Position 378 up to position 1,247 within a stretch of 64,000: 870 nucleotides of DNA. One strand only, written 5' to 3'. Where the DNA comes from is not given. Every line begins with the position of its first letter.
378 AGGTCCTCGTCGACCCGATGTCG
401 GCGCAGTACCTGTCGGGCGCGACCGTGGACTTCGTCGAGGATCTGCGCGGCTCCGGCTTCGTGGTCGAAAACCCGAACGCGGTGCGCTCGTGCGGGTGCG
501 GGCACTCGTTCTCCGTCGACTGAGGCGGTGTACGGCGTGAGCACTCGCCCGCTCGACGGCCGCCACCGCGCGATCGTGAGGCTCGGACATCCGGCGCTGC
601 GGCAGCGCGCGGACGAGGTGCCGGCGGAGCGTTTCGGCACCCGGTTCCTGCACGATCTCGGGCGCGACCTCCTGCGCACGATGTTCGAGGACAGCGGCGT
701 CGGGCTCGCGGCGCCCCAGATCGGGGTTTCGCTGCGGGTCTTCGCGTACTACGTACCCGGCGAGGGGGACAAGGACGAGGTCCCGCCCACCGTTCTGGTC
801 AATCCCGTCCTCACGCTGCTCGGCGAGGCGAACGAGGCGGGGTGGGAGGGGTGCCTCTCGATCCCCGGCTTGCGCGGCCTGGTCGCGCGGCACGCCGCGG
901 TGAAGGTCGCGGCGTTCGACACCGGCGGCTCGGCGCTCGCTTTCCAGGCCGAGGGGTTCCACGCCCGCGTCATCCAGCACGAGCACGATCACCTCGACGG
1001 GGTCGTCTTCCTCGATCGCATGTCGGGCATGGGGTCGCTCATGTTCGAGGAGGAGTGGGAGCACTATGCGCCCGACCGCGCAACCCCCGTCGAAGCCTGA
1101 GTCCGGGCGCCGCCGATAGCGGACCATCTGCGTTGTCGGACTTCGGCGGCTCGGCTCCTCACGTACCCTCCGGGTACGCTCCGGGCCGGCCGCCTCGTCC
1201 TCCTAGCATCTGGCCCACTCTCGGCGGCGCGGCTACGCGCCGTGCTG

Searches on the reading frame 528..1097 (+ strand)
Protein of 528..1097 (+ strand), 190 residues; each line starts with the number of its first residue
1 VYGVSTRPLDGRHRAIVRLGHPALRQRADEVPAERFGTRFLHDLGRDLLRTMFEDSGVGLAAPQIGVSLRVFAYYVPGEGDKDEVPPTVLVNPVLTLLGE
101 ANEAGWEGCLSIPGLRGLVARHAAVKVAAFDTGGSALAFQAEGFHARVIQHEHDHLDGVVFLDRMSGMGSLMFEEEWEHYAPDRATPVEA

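Call 28: search_protein_families(library=pfam, proteins=[window:528-1097:+])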
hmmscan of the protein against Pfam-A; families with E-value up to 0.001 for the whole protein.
window:528-1097:+ (190 aa): 1 family
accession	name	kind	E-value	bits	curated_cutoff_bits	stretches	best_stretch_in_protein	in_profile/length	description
PF01327.26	Pep_deformylase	-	9.4e-45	152.4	22.8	1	14-167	2-152/156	Polypeptide deformylase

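Call 86: find_homologous_proteins(query=window:528-1097:+, max_evalue=1e-40)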
Query window:528-1097:+ (190 aa): 990 proteins with E <= 1e-40 among 8000 candidates; the best 120 are listed.
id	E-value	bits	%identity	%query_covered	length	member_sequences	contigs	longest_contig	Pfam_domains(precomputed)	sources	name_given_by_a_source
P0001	2.0e-118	411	98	98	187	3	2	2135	PF01327.27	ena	-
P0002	1.4e-97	343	81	98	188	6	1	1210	PF01327.27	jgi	jgi:peptide deformylase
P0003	1.0e-95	337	79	98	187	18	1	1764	PF01327.27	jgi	jgi:peptide deformylase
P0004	1.2e-95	337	79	98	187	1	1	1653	PF01327.27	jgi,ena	-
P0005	1.4e-95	337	78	98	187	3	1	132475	PF01327.27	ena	-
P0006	1.9e-95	336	78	98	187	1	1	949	PF01327.27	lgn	-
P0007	1.4e-94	333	78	98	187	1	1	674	PF01327.27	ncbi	-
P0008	4.5e-94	332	78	98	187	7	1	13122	PF01327.27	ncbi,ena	-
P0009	9.4e-94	331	78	98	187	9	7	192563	PF01327.27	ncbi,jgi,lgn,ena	ncbi:MAG: peptide deformylase [Thermoanaerobaculaceae bacterium]|jgi:peptide deformylase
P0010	1.6e-93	330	78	98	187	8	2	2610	PF01327.27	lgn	-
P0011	2.2e-93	330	76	98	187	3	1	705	PF01327.27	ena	-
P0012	3.8e-93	329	77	98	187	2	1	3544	PF01327.27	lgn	-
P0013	4.3e-93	329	76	98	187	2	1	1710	PF01327.27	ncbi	-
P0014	5.4e-93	328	78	98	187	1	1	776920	PF01327.27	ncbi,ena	-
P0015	7.0e-93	328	75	98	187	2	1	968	PF01327.27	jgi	-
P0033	1.0e-90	321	76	98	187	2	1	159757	PF01327.27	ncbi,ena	-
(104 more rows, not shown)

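Call 87: find_encoding_contigs(protein=P0001, flank=2000, max_places=3)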
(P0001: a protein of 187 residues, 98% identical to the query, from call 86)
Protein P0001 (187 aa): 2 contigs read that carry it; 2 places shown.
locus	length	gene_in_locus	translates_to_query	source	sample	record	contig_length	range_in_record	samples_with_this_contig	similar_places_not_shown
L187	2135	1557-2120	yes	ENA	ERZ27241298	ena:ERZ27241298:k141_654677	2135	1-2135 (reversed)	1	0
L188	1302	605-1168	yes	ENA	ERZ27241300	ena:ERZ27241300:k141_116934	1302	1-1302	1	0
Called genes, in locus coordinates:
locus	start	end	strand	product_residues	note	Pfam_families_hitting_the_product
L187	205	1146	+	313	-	PF00890:FAD_binding_2 (faint), PF01266:DAO (faint), PF07992:Pyr_redox_2, PF13738:Pyr_redox_3, PF00070:Pyr_redox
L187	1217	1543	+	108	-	PF01521:Fe-S_biosyn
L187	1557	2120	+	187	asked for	PF01327:Pep_deformylase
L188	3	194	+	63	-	?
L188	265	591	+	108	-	PF01521:Fe-S_biosyn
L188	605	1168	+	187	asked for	PF01327:Pep_deformylase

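Call 88: find_encoding_contigs(protein=P0009, flank=2000, max_places=4)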
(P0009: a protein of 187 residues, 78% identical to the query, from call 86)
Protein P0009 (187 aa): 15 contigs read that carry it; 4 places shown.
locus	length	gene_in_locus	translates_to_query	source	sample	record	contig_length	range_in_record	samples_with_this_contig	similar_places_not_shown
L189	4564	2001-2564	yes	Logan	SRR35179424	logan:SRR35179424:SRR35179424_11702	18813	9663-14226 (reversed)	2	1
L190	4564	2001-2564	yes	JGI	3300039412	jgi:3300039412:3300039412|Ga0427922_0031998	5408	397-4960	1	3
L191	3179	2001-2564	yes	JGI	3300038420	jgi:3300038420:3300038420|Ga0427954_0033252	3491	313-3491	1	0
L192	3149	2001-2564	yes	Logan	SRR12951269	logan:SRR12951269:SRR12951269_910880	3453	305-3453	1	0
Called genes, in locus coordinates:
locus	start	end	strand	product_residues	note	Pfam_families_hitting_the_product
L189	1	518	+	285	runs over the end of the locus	PF02811:PHP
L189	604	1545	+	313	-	PF00890:FAD_binding_2 (faint), PF01266:DAO (faint), PF07992:Pyr_redox_2, PF13738:Pyr_redox_3, PF00070:Pyr_redox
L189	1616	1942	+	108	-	PF01521:Fe-S_biosyn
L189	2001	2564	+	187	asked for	PF01327:Pep_deformylase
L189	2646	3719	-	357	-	-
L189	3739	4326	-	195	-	-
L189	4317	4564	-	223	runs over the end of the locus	PF04542:Sigma70_r2, PF08281:Sigma70_r4_2, PF04545:Sigma70_r4 (weak)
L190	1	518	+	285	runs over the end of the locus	PF02811:PHP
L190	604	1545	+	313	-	PF00890:FAD_binding_2 (faint), PF01266:DAO (faint), PF07992:Pyr_redox_2, PF13738:Pyr_redox_3, PF00070:Pyr_redox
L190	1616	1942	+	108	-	PF01521:Fe-S_biosyn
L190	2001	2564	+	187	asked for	PF01327:Pep_deformylase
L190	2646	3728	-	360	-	-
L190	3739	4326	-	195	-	-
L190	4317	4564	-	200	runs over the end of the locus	PF04542:Sigma70_r2, PF08281:Sigma70_r4_2, PF04545:Sigma70_r4 (weak)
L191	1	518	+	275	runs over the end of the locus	?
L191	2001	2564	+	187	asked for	PF01327:Pep_deformylase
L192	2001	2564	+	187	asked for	PF01327:Pep_deformylase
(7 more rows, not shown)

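Call 89: find_encoding_contigs(protein=P0014, flank=2000, max_places=2)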
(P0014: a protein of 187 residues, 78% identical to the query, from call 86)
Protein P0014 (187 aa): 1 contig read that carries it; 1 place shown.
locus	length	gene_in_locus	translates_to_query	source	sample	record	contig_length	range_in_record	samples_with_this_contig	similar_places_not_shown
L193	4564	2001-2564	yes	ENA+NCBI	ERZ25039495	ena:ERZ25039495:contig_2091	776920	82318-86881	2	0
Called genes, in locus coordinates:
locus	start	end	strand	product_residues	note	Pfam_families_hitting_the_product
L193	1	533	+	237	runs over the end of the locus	PF00215:OMPdecase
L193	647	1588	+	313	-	PF00890:FAD_binding_2 (weak), PF01266:DAO (faint), PF03486:HI0933_like (faint), PF07992:Pyr_redox_2, PF13241:NAD_binding_7 (faint), PF13738:Pyr_redox_3, PF00070:Pyr_redox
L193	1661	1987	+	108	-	PF01521:Fe-S_biosyn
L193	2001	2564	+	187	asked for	PF01327:Pep_deformylase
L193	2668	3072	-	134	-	-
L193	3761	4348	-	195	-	-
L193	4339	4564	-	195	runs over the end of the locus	PF04542:Sigma70_r2, PF08281:Sigma70_r4_2 (faint)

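Call 90: find_encoding_contigs(protein=P0033, flank=2000, max_places=2)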
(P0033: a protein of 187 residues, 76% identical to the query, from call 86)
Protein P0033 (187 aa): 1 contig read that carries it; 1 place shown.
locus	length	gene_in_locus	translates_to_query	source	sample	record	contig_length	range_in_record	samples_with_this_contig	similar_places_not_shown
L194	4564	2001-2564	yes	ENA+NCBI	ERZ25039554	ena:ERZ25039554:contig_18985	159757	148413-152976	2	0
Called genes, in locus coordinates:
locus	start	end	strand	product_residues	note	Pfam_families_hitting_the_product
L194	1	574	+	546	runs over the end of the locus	PF01180:DHO_dh, PF00215:OMPdecase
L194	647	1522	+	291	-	PF00890:FAD_binding_2 (weak), PF01266:DAO (faint), PF03486:HI0933_like (faint), PF07992:Pyr_redox_2, PF13738:Pyr_redox_3, PF00070:Pyr_redox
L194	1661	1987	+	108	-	PF01521:Fe-S_biosyn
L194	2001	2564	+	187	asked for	PF01327:Pep_deformylase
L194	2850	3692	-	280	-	PF00595:PDZ (weak), PF13180:PDZ_2, PF17820:PDZ_6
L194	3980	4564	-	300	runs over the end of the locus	PF04545:Sigma70_r4 (weak), PF08281:Sigma70_r4_2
